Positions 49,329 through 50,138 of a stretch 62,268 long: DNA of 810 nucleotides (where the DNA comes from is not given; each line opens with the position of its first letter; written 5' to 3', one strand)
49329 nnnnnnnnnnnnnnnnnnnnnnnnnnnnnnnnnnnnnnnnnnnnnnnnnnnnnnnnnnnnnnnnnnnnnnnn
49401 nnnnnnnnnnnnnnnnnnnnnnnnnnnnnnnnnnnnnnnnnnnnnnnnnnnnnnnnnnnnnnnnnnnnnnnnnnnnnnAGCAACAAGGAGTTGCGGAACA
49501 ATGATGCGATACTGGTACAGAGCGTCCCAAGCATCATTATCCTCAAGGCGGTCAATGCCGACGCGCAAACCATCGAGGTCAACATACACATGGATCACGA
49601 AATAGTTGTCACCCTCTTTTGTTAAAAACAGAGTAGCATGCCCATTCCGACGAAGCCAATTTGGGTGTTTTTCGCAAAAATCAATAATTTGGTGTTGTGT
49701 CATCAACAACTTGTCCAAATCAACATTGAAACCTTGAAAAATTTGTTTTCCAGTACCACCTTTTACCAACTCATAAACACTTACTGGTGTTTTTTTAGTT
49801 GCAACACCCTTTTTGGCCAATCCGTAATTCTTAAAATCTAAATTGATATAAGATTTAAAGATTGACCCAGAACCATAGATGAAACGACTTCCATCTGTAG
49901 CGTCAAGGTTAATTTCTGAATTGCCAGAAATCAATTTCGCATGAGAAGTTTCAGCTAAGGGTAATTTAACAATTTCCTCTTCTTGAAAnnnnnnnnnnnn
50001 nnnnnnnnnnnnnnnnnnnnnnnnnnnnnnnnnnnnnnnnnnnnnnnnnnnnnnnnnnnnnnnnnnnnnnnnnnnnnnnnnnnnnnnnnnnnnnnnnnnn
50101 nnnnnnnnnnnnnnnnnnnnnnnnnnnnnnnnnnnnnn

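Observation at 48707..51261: Two duplicated promoter-leader-gene-terminator cassettes encoding four copies of an unrecognised ~165-aa domain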

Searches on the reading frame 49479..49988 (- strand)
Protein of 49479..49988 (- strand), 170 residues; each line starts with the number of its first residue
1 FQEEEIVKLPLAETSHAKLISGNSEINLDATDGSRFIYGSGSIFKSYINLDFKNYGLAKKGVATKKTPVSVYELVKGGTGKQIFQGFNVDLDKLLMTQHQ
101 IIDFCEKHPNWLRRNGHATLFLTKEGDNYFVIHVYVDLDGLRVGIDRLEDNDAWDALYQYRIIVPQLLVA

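Call 26: predict_structure(alignment_id=A3)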
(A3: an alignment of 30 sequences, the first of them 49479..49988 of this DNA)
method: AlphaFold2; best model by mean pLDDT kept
length: 170 residues; sequences in the alignment: 30
mean_pLDDT: 92.0   pTM: 0.88
mean pLDDT of the five models: 92.0, 91.4, 91.1, 90.5, 90.4
residues with pLDDT >= 90: 138; 70-90: 23; 50-70: 6; < 50: 3
segments of 3 or more residues with pLDDT < 50: 1-3
pLDDT, mean of each block of 10 residues (from residue 1): 59 93 91 93 95 89 95 97 96 97 97 94 96 96 96 92 87
secondary structure, 60 per line:
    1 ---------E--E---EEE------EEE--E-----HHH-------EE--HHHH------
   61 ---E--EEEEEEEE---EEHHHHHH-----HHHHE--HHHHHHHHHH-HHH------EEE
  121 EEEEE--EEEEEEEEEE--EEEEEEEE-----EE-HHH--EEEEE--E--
elements in order: E17-19 E26-28 H51-54 E67-74 H80-85 H91-94 H98-107 E118-125 E128-137 E140-147 E161-165

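Call 30: fold_search(model_id=the predicted structure, library=pdb)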
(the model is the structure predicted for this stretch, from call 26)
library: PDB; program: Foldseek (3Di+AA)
matches with E <= 10: 668; with E <= 0.001: 0
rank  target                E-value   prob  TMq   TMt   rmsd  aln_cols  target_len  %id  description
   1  3hph_C                5.6e-01  0.14  0.18  0.15  15.2        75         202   11  Closed tetramer of Visna virus integrase (residues 1-219) in complex with LEDGF IBD (released 2009-07-28)
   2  3hph_B                5.6e-01  0.13  0.18  0.16  15.3        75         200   11  Closed tetramer of Visna virus integrase (residues 1-219) in complex with LEDGF IBD (released 2009-07-28)
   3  3ew2_E                5.6e-01  0.02  0.11  0.15  14.8       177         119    8  Crystal structure of rhizavidin-biotin complex (released 2008-12-23)
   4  3sr2_D                7.9e-01  0.08  0.17  0.14  12.0       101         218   11  Crystal Structure of Human XLF-XRCC4 Complex (released 2011-07-20)
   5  4ixc                  8.3e-01  0.12  0.15  0.07   6.4        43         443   19  Crystal structure of Human Glucokinase in complex with a small molecule activator. (released 2013-04-24)
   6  7t78_A                9.4e-01  0.25  0.16  0.07   3.5        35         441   20  CRYSTAL STRUCTURE OF GLUCOKINASE (HEXOKINASE 4) COMPLEXED WITH LIGAND DIETHYL ({2-[3-(4-METHANESULFONYLPHENO XY)-5-{[( (released 2022-03-02)
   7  3hpg_D                9.4e-01  0.08  0.16  0.14  16.9        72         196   12  Visna virus integrase (residues 1-219) in complex with LEDGF IBD: examples of open integrase dimer-dimer interfaces (released 2009-07-28)
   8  9rmu_C                9.9e-01  0.05  0.14  0.10  16.5        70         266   16  SIVtal integrase in complex with RNA stem-loop (focused refinement of the filament repeat unit) (released 2025-12-10)
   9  7oyd_t                1.1e+00  0.07  0.14  0.18   9.3        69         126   16  Cryo-EM structure of a rabbit 80S ribosome with zebrafish Dap1b (released 2022-07-20)
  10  4iwv                  1.1e+00  0.10  0.15  0.07   6.4        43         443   19  Crystals structure of Human Glucokinase in complex with small molecule activator (released 2013-04-24)
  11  5m0r_G                1.1e+00  0.09  0.18  0.15  15.9        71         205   11  Cryo-EM reconstruction of the maedi-visna virus (MVV) strand transfer complex (released 2017-01-18)
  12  7t78_B                1.1e+00  0.09  0.15  0.07   6.5        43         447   19  CRYSTAL STRUCTURE OF GLUCOKINASE (HEXOKINASE 4) COMPLEXED WITH LIGAND DIETHYL ({2-[3-(4-METHANESULFONYLPHENO XY)-5-{[( (released 2022-03-02)
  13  9n82_c                1.1e+00  0.08  0.17  0.13  12.7       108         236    8  The ligation (AMP-Lys) complex in the NHEJ pathway (released 2025-04-23)
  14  8w34_B                1.1e+00  0.06  0.15  0.11  19.2        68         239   15  HIV-1 intasome core assembled with wild-type integrase, 1F (released 2024-04-17)
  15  3hm8_C                1.2e+00  0.16  0.15  0.06   3.9        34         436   24  Crystal structure of the C-terminal Hexokinase domain of human HK3 (released 2009-08-11)
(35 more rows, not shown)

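Call 33: search_protein_representatives(alignment_id=A3)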
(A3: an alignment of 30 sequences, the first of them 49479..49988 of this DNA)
Query: 30 sequences, 209 profile positions. Proteins with E-value up to 0.001 (for the whole library): 2592; up to 1e-10: 2090; up to 1e-30: 1048. The best 150 are listed.
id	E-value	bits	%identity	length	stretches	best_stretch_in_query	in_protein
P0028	6.6e-196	662.8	-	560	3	41-207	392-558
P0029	5.8e-156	532.3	-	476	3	47-207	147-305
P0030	4.7e-104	362.7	-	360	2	50-207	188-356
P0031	5.9e-86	303.6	-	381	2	51-207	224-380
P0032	8.3e-75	267.2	-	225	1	1-206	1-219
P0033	2.4e-72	259.1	-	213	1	14-206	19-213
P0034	3.8e-71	255.2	-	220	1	10-206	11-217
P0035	3.9e-71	255.2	-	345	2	51-207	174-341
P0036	7.4e-71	254.3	-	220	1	35-207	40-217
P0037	1.8e-70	253.0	-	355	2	51-206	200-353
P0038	2.7e-70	252.4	-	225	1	14-206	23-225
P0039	3.7e-70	252.0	-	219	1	33-207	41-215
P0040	3.1e-69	249.0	-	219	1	48-206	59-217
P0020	8.8e-69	247.5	-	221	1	22-207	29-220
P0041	1.1e-68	247.1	-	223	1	18-208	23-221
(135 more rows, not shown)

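Call 35: fold_search(model_id=the predicted structure, library=viral)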
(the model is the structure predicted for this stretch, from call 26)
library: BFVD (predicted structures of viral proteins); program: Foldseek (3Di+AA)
matches with E <= 10: 666; with E <= 0.001: 0
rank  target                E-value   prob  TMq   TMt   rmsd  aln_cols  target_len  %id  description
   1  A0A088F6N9            2.9e-01  0.51  0.18  0.28   6.9        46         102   17  (no name in the UniProt tables at hand)
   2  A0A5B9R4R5            3.1e-01  0.38  0.20  0.10  11.0        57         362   19  Uncharacterized protein [Cacatuid alphaherpesvirus 2]
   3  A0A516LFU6            4.1e-01  0.11  0.21  0.06  12.2       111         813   13  (no name in the UniProt tables at hand)
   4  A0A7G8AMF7            4.6e-01  0.10  0.16  0.10  12.0        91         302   11  (no name in the UniProt tables at hand)
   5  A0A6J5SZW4            5.8e-01  0.38  0.16  0.38   2.9        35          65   28  CsrA RNA-binding global regulator CsrA [uncultured Caudovirales phage]
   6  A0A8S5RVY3            6.1e-01  0.18  0.20  0.14  10.2        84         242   14  Uncharacterized protein [Siphoviridae sp. ctHip2]
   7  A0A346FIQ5            6.5e-01  0.09  0.19  0.35   9.7       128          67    8  (no name in the UniProt tables at hand)
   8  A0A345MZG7            6.9e-01  0.14  0.18  0.03  12.0        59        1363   12  (no name in the UniProt tables at hand)
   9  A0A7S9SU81            6.9e-01  0.08  0.21  0.06  12.0       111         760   13  Uncharacterized protein [Virus NIOZ-UU157]
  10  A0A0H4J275            7.3e-01  0.23  0.17  0.09   3.5        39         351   26  ATP-dependent Clp protease proteolytic subunit [Pseudoalteromonas phage H101]
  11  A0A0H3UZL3            7.3e-01  0.08  0.18  0.20  10.7       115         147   11  (no name in the UniProt tables at hand)
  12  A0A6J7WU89            8.2e-01  0.03  0.14  0.09  16.5       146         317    8  Siphovirus-type tail component [uncultured Caudovirales phage]
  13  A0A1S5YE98            9.2e-01  0.28  0.22  0.19   3.5        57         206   19  ORF107 [Betabaculovirus altermyunipunctae]
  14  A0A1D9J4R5            9.2e-01  0.05  0.14  0.08  16.2        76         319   13  Gag-Pol polyprotein (Fragment) [Human immunodeficiency virus type 1]
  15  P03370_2              9.8e-01  0.23  0.18  0.05   3.2        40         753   15  Gag-Pol polyprotein [Maedi visna virus (strain 1514)]
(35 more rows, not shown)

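Call 37: find_related_loci(query=A5, collection=genome_contigs, flank=8000)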
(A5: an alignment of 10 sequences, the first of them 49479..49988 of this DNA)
Query A5 (170 aa) in genome_contigs; peptide patterns used: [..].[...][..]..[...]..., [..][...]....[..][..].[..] (x = any residue, [..] = any of these).
71 stretches matched a pattern; 27 encode a relative of the query (tblastn E <= 1e-3); 27 distinct loci.
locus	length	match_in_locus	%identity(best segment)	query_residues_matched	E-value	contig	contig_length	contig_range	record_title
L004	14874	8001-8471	50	12-168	2e-47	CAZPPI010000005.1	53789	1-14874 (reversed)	MAG TPA_asm: uncultured Gammaproteobacteria bacterium isolate SRP294416_co1_755 genome assembly, contig: NODE_837_length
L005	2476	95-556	48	15-168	2e-46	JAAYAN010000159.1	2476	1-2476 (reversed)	MAG: Ignavibacteria bacterium isolate AS06rmzACSIP_142 529102_AS06, whole genome shotgun sequence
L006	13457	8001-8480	48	13-170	1e-45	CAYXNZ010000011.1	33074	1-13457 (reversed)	MAG TPA_asm: uncultured Gammaproteobacteria bacterium isolate binchicken_co181_167 genome assembly, contig: NODE_1739_le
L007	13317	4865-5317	50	18-168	1e-44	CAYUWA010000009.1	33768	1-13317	MAG TPA_asm: uncultured Gammaproteobacteria bacterium isolate binchicken_co113_83 genome assembly, contig: NODE_1392_len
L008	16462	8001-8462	43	11-166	1e-39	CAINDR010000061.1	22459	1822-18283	Candidatus Falkowbacteria bacterium isolate Loclat_bin-10343 genome assembly, contig: bin-10343:61/64, whole genome shot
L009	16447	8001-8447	48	19-167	5e-39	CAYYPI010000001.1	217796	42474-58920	MAG TPA_asm: uncultured Gammaproteobacteria bacterium isolate SRP252850_co1_249 genome assembly, contig: NODE_18_length_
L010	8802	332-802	44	18-167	6e-38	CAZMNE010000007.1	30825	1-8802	MAG TPA_asm: uncultured Gammaproteobacteria bacterium isolate binchicken_co173_189 genome assembly, contig: NODE_5036_le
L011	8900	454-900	46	19-167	3e-37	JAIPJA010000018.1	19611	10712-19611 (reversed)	MAG: Candidatus Paceibacterota bacterium isolate Tobar13m-G48 Tobar13m-C2947, whole genome shotgun sequence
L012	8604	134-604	44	19-168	1e-37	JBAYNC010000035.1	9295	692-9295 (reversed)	MAG: Patescibacteria group bacterium isolate SO_2016_LW1_55 scaffold09663_LW64-88_2016, whole genome shotgun sequence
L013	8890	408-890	45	4-168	2e-37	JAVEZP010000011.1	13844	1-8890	MAG: Patescibacteria group bacterium isolate BF4_68 NODE_13956_length_13844_cov_23.515127_Biofilm4, whole genome shotgun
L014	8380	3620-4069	44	18-167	1e-36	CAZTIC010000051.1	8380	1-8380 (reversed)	MAG TPA_asm: uncultured Gammaproteobacteria bacterium isolate SRP191223_co1_14 genome assembly, contig: NODE_10683_lengt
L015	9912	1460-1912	44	23-166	4e-36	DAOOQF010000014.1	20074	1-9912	MAG TPA_asm: bacterium isolate AMR_MDS_2578 NODE_3278_length_20074_cov_5.810680, whole genome shotgun sequence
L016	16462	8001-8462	44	18-170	1e-35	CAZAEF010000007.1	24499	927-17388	MAG TPA_asm: uncultured Candidatus Saccharibacteria bacterium isolate ERP113451_co3_412 genome assembly, contig: NODE_14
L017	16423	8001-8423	45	28-167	1e-35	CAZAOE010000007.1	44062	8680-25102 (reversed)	MAG TPA_asm: uncultured Gammaproteobacteria bacterium isolate SRP178699_co1_436 genome assembly, contig: NODE_775_length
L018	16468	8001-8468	42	19-167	5e-34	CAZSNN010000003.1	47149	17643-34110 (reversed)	MAG TPA_asm: uncultured Gammaproteobacteria bacterium isolate binchicken_co45_657 genome assembly, contig: NODE_961_leng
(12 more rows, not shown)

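Call 42: find_related_loci(query=A5, collection=metagenome_contigs, flank=4000)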
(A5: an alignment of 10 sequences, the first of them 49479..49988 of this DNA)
Query A5 (170 aa) in metagenome_contigs; peptide patterns used: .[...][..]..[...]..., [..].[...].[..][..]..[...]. (x = any residue, [..] = any of these).
523 stretches matched a pattern; 189 encode a relative of the query (tblastn E <= 1e-3); the best 80 are kept; 80 distinct loci.
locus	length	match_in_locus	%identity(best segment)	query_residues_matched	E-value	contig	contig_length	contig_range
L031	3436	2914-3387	61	11-168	2e-57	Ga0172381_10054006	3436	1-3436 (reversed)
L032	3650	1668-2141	61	11-168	2e-57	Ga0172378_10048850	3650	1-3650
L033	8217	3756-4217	50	15-168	8e-49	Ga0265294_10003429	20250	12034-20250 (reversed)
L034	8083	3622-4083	49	15-168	4e-47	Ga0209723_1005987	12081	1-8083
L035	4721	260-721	49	15-168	6e-47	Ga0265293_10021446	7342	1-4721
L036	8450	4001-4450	52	18-167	6e-46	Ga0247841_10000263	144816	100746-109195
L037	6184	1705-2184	48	13-170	1e-45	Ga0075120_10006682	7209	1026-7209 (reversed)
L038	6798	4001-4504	46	1-167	7e-45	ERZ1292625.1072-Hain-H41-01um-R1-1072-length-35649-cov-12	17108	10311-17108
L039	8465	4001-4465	50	13-167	4e-45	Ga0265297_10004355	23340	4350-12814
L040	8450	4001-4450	50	18-167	1e-44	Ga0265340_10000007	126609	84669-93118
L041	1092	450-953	46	5-167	5e-47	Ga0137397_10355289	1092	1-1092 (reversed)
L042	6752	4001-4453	48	18-168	1e-44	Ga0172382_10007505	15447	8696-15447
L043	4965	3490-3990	44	1-167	2e-43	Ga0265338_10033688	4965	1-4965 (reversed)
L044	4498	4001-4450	51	18-167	4e-43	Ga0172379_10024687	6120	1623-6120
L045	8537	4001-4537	44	3-169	2e-42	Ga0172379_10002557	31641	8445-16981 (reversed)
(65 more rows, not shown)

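Call 105: search_solved_structures(query=A3, max_evalue=10)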
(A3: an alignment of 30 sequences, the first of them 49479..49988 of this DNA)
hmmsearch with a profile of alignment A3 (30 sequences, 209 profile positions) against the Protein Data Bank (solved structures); distinct sequences matched with E-value up to 10: 1.
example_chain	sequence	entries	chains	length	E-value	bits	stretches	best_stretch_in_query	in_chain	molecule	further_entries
9m8o_G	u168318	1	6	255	0.47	13.1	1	59-105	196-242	Gp15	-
